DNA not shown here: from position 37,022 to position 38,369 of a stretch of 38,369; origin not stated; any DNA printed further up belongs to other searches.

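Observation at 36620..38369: AT-rich island next to trpE with a PUA/EVE-like reader gene and an Mrr-nuclease gene: candidate modified-DNA-sensing defence module, cut off at the window edge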

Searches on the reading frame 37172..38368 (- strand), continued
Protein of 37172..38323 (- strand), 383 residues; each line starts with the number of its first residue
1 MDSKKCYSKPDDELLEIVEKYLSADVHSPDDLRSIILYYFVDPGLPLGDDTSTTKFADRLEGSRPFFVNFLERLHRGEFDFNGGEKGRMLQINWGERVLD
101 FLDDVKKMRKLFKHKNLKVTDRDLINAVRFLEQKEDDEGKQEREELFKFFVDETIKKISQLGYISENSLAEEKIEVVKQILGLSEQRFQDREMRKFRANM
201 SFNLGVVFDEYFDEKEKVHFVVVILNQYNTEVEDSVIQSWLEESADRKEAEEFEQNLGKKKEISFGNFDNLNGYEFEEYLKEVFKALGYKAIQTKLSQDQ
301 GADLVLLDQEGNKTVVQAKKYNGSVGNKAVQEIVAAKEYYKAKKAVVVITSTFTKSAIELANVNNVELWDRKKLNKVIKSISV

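Call 49: search_solved_structures(query=A1, max_evalue=1)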
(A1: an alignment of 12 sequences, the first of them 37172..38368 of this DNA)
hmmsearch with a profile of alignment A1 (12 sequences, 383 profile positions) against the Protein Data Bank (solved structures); distinct sequences matched with E-value up to 1: 11.
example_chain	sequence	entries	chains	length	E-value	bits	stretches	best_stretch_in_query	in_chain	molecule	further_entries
4ky3_A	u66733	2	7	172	0.027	16.9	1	249-317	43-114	designed protein OR327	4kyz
8asv_F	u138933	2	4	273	0.044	16.2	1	114-219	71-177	Elongator complex protein 6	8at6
4ejs_C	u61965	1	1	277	0.046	16.1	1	114-219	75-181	Elongator complex protein 6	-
4a8j_C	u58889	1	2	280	0.047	16.1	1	113-219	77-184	Elongator complex protein 6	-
4lcb_A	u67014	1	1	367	0.14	14.6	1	216-262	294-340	Cell division protein CdvC, Vps4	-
9qid_B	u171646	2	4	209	0.16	14.3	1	74-158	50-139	GrpE protein homolog 1, mitochondrial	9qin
4d81_A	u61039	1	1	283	0.42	13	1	222-262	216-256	AAA ATPase, central domain protein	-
4d82_A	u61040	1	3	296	0.43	12.9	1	222-262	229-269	AAA ATPase, central domain protein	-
4d80_A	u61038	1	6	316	0.48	12.8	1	222-262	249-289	AAA ATPASE, CENTRAL DOMAIN PROTEIN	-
9blt_B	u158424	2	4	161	0.59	12.5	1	79-158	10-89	GrpE protein homolog 1, mitochondrial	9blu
9bls_B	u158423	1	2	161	0.59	12.5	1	79-158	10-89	GrpE protein homolog 1, mitochondrial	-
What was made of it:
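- Tried and rejected: A PDB sequence-profile search with the Mrr family alignment gave no meaningful hit for the N-domain (call 49).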

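Call 67: search_dna_similar(query=window:37172-38323:-, collection=plasmids, mode=protein, max_evalue=1e-10, max_rows=15)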
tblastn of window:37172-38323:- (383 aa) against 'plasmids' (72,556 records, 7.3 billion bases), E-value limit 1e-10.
Records with a match: 163; places in all: 167; records where one place covers at least 80% of the query: 0.
Best place of each record, by identity: <60% 163.
By first word of the organism name: Bacillus 77; Staphylococcus 52; Priestia 8; Macrococcoides 7; Microvirga 4; Paenibacillus 3; Macrococcus 3; Clostridium 2; Burkholderia 1; Niallia 1; and 5 more.
By predicted mobility (MOB-suite, as given by PLSDB): conjugative 109; non-mobilizable 30; mobilizable 24.
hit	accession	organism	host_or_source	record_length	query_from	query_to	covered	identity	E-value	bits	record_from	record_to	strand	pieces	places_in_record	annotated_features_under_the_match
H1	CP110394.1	Burkholderia sp. JSH-S8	Tetrastigma hemsleyanum Diels et Gilg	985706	159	378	57%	36.1%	2e-20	100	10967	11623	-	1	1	restriction endonuclease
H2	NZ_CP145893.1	Paenibacillus amylolyticus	whole organism,soil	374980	189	374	49%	33.9%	7e-11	72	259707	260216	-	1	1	restriction endonuclease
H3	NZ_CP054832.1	Staphylococcus saprophyticus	Homo sapiens,whole organism,urine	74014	255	382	33%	46.9%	3e-13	79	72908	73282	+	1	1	restriction endonuclease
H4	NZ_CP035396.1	Bacillus subtilis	cell culture,food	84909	261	382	32%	48.4%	5e-12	75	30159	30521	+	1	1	restriction endonuclease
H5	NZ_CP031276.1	Staphylococcus xylosus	Milker's hand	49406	261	381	32%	48.4%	2e-12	77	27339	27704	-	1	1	restriction endonuclease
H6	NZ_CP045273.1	Priestia megaterium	pure culture,Paper surface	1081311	260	374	30%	50.4%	3e-16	88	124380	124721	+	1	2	none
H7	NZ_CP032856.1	Bacillus subtilis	cell culture,Cheonggukjang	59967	261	382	32%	47.5%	6e-12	75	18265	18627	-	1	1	restriction endonuclease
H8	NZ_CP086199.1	Macrococcoides canis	cat,pure culture,otitis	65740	269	381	30%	51.3%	8e-13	77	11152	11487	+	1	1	restriction endonuclease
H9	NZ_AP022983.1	Bacillus cereus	-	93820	267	382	30%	49.2%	2e-11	74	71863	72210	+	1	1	restriction endonuclease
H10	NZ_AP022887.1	Bacillus cereus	-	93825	267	382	30%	49.2%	2e-11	74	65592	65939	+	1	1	restriction endonuclease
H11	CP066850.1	Bacillus mycoides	single cell,soil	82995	268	382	30%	49.6%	9e-12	74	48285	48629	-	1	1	restriction endonuclease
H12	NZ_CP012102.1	Bacillus thuringiensis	whole organism,soil sample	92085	268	382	30%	49.6%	2e-11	74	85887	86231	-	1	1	restriction endonuclease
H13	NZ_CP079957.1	Macrococcus sp. 19Msa1099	pure culture,pork meat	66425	268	379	29%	50.9%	6e-13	78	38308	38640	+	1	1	restriction endonuclease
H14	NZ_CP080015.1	Macrococcoides caseolyticum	calf,pure culture,nasal swab sample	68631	268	379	29%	50.9%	6e-13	78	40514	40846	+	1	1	restriction endonuclease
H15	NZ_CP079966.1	Macrococcoides caseolyticum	calf,pure culture,nasal swab sample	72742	268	379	29%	50.9%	6e-13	78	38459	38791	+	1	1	restriction endonuclease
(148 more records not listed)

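Call 82: find_related_loci(query=A1, collection=viral_contigs, flank=5000)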
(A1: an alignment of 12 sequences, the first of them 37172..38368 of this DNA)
Query A1 (398 aa) in viral_contigs; peptide patterns used: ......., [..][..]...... (x = any residue, [..] = any of these).
99 stretches matched a pattern; 13 encode a relative of the query (tblastn E <= 1e-3); 13 distinct loci.
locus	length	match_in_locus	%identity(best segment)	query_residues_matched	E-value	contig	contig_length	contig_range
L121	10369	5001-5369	45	270-393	1e-27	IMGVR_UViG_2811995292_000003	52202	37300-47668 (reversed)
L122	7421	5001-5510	43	233-395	3e-27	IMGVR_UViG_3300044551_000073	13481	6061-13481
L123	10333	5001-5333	47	278-389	4e-27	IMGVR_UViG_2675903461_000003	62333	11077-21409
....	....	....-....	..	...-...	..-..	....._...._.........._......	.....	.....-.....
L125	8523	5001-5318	51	283-389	5e-23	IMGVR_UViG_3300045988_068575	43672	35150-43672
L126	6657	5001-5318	51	283-389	5e-23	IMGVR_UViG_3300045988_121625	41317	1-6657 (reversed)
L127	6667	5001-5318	51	283-389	5e-23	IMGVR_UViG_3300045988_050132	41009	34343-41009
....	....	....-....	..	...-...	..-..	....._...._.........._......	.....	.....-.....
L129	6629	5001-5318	51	283-389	4e-23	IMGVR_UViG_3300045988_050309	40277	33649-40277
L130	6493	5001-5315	51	284-389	6e-23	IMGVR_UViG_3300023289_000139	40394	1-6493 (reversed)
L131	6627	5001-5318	50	283-389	1e-22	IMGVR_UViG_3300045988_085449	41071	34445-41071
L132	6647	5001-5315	51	284-389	2e-22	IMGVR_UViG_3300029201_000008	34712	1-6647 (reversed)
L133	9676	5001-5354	39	274-392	2e-20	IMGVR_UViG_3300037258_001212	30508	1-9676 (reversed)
